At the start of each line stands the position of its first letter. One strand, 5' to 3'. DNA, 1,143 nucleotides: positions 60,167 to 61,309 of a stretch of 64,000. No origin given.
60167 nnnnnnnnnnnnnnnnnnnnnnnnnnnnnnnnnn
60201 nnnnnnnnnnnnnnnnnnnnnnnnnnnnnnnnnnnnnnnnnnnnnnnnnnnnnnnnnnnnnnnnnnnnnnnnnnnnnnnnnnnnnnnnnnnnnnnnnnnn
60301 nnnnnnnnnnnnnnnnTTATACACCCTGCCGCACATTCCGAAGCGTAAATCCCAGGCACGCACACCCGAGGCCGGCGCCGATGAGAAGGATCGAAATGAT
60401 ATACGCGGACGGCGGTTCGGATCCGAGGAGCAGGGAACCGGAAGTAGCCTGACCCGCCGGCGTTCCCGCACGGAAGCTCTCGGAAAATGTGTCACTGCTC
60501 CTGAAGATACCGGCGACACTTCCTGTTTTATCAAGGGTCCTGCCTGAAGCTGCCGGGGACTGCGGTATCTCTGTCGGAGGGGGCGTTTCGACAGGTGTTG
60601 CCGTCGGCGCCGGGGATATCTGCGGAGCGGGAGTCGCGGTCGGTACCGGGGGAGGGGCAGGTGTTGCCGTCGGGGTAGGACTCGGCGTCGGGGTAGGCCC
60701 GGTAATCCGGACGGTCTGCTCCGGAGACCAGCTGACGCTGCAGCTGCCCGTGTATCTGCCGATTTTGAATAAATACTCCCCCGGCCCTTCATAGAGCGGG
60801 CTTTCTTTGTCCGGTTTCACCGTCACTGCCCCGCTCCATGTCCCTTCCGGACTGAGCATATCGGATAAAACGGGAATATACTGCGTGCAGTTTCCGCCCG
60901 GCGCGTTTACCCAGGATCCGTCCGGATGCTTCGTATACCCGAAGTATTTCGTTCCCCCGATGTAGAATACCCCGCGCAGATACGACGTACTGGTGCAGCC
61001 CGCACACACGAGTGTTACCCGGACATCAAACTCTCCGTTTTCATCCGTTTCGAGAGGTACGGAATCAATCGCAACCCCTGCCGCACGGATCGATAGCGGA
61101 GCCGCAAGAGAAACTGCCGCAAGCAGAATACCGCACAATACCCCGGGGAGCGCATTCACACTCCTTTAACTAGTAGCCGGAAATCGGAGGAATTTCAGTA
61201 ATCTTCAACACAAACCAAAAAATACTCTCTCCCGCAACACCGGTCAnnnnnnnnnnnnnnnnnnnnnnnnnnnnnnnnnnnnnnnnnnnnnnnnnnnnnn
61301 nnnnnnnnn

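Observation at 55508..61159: Two membrane-tethered proteins with Pro/Thr-rich linkers flank the glycosylation locus and are candidate glycosylation substrates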

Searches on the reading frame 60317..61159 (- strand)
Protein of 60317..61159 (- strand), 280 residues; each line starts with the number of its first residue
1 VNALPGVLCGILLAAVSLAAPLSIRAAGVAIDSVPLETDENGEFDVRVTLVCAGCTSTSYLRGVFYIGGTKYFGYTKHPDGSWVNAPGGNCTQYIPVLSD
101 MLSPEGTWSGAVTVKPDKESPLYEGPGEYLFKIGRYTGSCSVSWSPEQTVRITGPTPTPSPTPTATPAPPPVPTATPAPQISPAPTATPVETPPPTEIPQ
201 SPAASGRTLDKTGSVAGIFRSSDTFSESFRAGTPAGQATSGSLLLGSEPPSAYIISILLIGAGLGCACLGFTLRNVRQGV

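Call 4: search_protein_families(library=pfam, proteins=[window:60317-61159:-], max_evalue=0.01)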
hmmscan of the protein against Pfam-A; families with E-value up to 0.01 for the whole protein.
window:60317-61159:- (280 aa): 0 families

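Call 11: find_homologous_proteins(query=window:60317-61159:-, max_evalue=0.001)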
Query window:60317-61159:- (280 aa): 53 proteins with E <= 0.001 among 8000 candidates.
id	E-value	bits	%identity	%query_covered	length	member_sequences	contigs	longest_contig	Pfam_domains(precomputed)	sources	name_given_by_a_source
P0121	5.8e-181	618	100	100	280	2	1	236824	-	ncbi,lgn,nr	ncbi:hypothetical protein M1555_00655 [Patescibacteria group bacterium]|nr:hypothetical protein [Pat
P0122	1.5e-56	210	40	100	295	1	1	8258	-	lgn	-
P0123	3.2e-55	206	42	93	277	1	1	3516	-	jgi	jgi:hypothetical protein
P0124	5.4e-55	205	52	62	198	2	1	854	-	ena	-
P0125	7.3e-55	204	54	60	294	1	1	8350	-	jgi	jgi:hypothetical protein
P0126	2.0e-54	203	58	51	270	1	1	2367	-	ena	-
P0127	3.8e-53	199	55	46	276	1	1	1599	-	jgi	jgi:hypothetical protein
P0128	6.8e-53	198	46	86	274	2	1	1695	-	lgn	-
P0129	9.1e-53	198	56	44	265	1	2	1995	-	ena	-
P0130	4.4e-52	195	42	96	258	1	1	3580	-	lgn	-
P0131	5.2e-52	195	49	60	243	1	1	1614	-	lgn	-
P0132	2.3e-51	193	48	74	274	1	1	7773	-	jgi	jgi:hypothetical protein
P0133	2.4e-51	193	44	61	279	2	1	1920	-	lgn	-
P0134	6.9e-51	191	52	63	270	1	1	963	-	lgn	-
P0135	1.5e-50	190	40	98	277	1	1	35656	-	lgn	-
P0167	3.3e-20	91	38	46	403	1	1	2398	PF00932.26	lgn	-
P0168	1.3e-16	79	38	41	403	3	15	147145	PF00932.26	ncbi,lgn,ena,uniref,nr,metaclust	ncbi:hypothetical protein A3D83_00870 [Candidatus Daviesbacteria bacterium RIFCSPHIGHO2_02_FULL_41_1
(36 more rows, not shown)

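Call 19: search_protein_families(library=ncbifam, proteins=[window:60317-61159:-], max_evalue=0.01)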
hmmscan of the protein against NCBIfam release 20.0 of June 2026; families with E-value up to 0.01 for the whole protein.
window:60317-61159:- (280 aa): 0 families

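Call 41: predict_structure(alignment_id=A2)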
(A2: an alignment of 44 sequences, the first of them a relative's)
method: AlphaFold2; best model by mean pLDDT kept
length: 280 residues; sequences in the alignment: 44
mean_pLDDT: 78.7   pTM: 0.58
mean pLDDT of the five models: 78.7, 78.5, 78.1, 77.6, 77.4
residues with pLDDT >= 90: 135; 70-90: 55; 50-70: 40; < 50: 50
segments of 3 or more residues with pLDDT < 50: 200-249
pLDDT, mean of each block of 10 residues (from residue 1): 77 82 78 98 98 94 96 97 88 96 96 98 97 96 97 89 82 64 56 57 43 43 44 44 43 80 91 79
secondary structure, 60 per line:
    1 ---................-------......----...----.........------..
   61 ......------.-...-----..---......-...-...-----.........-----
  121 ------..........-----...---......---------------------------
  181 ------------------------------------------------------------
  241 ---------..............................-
elements in order: H4-19 E27-32 E37-39 E44-52 E59-66 E75-77 H88-93 E95-97 E107-115 E127-136 E142-144 E148-153 H250-279

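Call 44: fold_search(model_id=the predicted structure, library=pdb)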
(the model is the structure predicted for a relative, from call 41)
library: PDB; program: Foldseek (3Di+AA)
matches with E <= 10: 1942; with E <= 0.001: 74
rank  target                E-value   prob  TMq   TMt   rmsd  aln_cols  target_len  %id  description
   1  2a74_B                9.4e-05  1.00  0.23  0.31   6.7       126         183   12  Human Complement Component C3c (released 2005-09-27)
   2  2a74_E                1.0e-04  1.00  0.23  0.30   6.8       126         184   12  Human Complement Component C3c (released 2005-09-27)
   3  8uin_B                1.1e-04  1.00  0.22  0.09   6.9       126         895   11  Structure of the C3bBb-albicin complex (released 2024-05-08)
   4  2qki_E                1.2e-04  1.00  0.22  0.30   6.9       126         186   13  Human C3c in complex with the inhibitor compstatin (released 2007-08-14)
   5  8xrv_B                1.2e-04  1.00  0.27  0.11   6.0       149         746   12  The crystal structure of a GH3 enzyme CcBgl3B with glucose (released 2024-04-10)
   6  3l3o_B                1.5e-04  1.00  0.23  0.31   6.7       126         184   12  Staphylococcal Complement Inhibitor (SCIN) in complex with Human Complement Component C3c (released 2010-08-04)
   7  4ph8_A                1.5e-04  0.99  0.20  0.29  10.5       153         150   12  Crystal structure of AggA, the major subunit of aggregative adherence fimbriae type I (AAF/I) from the Escherichia col (released 2014-10-01)
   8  9dnm_A                1.7e-04  1.00  0.26  0.18  14.7       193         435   10  Structure of rat beta-arrestin 1 bound to allosteric inhibitor (released 2025-01-22)
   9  8rjc_5                1.7e-04  1.00  0.23  0.32   8.4       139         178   12  Structure of the rabbit 80S ribosome stalled on a 2-TMD rhodopsin intermediate in complex with Sec61-TRAP, open confor (released 2024-01-24)
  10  5xxm_B                1.9e-04  1.00  0.26  0.11   6.7       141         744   18  Crystal structure of GH3 beta-glucosidase from Bacteroides thetaiotaomicron in complex with gluconolactone (released 2017-12-13)
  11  8enu_H                2.0e-04  1.00  0.24  0.09   6.7       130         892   11  Structure of the C3bB proconvertase in complex with lufaxin (released 2023-08-09)
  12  5xxo_A                2.2e-04  1.00  0.26  0.11   6.6       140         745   18  Crystal structure of mutant (D286N) GH3 beta-glucosidase from Bacteroides thetaiotaomicron in complex with sophorotrio (released 2017-12-13)
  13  5xxo_B                2.2e-04  1.00  0.26  0.12   6.7       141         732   18  Crystal structure of mutant (D286N) GH3 beta-glucosidase from Bacteroides thetaiotaomicron in complex with sophorotrio (released 2017-12-13)
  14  8xrx_D                2.3e-04  1.00  0.26  0.11   6.1       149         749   11  The crystal structure of a GH3 enzyme CcBgl3B with glucose and gentiobiose (released 2024-04-10)
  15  8xrt_E                2.3e-04  1.00  0.26  0.11   6.1       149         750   11  The crystal structure of a GH3 enzyme CcBgl3B (released 2024-04-10)
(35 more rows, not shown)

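Call 54: search_protein_families(library=pfam, alignment_id=A3, max_evalue=0.001)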
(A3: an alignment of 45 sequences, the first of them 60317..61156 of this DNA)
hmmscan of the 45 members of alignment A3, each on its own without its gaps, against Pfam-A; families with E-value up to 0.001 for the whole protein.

A. member 1, window:60317-61156:- (279 aa): 0 families

B. families by the number of members that match (of 45 scanned): 2 families
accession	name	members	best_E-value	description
PF00932.25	LTD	21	3.4e-25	Lamin Tail Domain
PF02018.23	CBM_4_9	1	9.4e-11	Carbohydrate binding domain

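Call 76: search_protein_representatives(alignment_id=A2)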
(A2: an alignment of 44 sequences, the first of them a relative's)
Query: 44 sequences, 267 profile positions. Proteins with E-value up to 0.001 (for the whole library): 3475; up to 1e-10: 1194; up to 1e-30: 551. The best 150 are listed.
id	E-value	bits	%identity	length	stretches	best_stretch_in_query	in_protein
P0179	1.3e-97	342.8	-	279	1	2-263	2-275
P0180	3.8e-92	324.8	-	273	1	5-262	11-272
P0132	5.3e-92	324.3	-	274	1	1-263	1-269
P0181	2.5e-86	305.7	-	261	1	13-260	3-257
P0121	9.8e-85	300.5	-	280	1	6-258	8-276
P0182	2.1e-84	299.4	-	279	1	1-264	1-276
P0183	2.1e-82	292.9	-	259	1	4-259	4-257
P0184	2.3e-82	292.7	-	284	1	7-265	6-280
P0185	2.4e-82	292.6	-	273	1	11-263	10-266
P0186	5.0e-82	291.6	-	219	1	5-213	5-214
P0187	7.2e-82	291.1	-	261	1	7-259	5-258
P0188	3.8e-81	288.7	-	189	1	5-188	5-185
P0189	4.9e-81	288.4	-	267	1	10-260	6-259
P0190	1.3e-80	287.0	-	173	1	1-170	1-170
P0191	9.5e-79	280.9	-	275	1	8-258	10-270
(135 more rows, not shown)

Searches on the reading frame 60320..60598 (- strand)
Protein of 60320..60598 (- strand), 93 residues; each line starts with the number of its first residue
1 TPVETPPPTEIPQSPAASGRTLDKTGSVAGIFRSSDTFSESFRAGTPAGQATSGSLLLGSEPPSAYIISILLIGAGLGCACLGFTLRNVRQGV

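Call 55: search_protein_families(library=ncbifam, proteins=[window:60320-60598:-], max_evalue=10)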
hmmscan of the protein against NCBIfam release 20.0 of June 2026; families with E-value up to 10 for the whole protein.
seq(93 aa): 0 families
